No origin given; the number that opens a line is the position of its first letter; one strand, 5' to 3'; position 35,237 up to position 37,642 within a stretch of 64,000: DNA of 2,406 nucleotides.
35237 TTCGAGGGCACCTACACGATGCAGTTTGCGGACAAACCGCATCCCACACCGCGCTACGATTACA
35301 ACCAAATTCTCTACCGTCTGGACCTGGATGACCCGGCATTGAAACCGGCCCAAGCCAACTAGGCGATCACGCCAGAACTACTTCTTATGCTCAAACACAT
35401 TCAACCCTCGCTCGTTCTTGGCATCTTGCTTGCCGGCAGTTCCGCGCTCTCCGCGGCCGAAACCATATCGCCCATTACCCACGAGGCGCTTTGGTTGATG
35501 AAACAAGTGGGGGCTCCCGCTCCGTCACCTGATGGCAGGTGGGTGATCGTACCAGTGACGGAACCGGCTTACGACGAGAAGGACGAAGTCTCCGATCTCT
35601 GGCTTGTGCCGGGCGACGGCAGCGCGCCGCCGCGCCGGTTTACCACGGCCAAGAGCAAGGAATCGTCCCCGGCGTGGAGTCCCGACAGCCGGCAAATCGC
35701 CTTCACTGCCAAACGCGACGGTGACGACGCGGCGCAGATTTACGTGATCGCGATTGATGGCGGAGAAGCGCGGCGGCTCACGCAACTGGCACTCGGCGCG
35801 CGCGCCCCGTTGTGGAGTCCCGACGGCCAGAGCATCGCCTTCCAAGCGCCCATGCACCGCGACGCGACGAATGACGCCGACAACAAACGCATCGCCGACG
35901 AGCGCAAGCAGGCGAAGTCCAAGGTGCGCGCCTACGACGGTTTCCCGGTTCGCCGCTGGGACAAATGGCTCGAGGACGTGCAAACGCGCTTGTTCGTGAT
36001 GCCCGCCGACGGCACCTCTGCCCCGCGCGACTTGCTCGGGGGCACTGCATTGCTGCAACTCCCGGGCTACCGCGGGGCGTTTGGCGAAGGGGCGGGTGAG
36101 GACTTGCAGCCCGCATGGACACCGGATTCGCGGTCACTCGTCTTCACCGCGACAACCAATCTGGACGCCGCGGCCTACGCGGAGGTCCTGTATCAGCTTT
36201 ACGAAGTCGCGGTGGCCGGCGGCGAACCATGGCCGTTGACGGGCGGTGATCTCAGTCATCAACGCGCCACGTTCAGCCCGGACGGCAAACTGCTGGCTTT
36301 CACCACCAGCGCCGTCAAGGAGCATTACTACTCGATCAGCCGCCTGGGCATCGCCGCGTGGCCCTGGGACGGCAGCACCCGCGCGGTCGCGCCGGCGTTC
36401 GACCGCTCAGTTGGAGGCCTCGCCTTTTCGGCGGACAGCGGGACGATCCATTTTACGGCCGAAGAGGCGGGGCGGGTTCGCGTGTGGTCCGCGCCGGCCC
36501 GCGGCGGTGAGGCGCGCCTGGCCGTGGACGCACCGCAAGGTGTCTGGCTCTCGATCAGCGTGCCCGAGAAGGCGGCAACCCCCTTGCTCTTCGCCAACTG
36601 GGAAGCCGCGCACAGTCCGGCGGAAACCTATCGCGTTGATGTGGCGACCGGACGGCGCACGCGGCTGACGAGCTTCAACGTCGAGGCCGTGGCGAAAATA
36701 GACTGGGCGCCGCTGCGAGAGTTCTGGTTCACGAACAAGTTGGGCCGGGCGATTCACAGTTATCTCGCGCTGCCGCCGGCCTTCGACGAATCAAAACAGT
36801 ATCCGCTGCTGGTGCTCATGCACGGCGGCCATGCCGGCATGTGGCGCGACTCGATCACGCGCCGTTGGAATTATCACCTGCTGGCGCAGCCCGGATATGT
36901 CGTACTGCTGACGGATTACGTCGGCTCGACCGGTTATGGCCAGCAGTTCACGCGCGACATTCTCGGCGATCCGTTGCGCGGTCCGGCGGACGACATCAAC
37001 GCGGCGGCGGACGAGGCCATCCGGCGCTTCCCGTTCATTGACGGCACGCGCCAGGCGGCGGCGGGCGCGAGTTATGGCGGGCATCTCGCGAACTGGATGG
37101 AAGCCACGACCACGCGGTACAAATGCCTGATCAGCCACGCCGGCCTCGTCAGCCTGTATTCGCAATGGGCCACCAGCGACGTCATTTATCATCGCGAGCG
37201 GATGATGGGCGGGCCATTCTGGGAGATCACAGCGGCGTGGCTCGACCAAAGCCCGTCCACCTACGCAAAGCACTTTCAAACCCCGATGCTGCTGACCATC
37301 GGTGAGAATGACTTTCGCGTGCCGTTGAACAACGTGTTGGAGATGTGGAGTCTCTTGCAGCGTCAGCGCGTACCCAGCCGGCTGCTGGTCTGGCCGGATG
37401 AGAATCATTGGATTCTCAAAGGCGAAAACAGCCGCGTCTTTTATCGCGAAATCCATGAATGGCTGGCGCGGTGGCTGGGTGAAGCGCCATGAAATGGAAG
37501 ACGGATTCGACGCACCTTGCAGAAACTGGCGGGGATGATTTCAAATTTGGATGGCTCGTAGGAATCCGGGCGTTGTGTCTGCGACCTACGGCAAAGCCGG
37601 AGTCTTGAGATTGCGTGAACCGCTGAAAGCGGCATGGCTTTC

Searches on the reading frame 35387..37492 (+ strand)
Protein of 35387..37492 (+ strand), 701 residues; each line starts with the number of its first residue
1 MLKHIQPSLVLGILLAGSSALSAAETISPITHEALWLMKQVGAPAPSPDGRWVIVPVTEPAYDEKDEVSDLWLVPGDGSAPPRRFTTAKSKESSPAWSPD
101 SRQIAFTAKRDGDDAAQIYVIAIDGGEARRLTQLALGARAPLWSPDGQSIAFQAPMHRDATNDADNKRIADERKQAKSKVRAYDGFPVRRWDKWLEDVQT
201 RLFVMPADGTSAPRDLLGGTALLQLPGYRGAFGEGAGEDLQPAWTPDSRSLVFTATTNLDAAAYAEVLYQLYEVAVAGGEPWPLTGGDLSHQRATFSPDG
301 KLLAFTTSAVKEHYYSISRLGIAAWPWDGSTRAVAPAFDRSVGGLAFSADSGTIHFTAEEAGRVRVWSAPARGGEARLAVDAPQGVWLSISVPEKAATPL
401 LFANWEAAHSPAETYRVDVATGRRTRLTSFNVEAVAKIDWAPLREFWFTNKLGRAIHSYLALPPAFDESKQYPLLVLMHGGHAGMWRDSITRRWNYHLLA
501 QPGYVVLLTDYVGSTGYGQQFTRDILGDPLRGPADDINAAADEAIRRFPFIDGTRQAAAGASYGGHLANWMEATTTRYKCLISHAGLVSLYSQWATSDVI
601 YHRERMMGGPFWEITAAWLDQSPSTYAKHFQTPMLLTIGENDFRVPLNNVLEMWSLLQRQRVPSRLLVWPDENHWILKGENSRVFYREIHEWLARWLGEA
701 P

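Call 62: search_protein_families(library=pfam, proteins=[window:35387-37492:+], max_evalue=0.00001)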
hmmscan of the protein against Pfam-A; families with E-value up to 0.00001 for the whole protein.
window:35387-37492:+ (701 aa): 4 families
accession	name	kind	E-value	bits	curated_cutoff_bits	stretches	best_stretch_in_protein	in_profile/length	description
PF00326.27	Peptidase_S9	-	2.9e-43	148.3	22.6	1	493-699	4-212/213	Prolyl oligopeptidase family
PF07676.18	PD40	-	3.1e-22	78.4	20.9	1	83-120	2-38/38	WD40-like Beta Propeller Repeat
PF02129.25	Peptidase_S15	-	1.7e-07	31.6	23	0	460-597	9-139/262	X-Pro dipeptidyl-peptidase (S15 family)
PF02897.21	Peptidase_S9_N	-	8.3e-06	25.3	24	0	96-167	130-204/414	Prolyl oligopeptidase, N-terminal beta-propeller domain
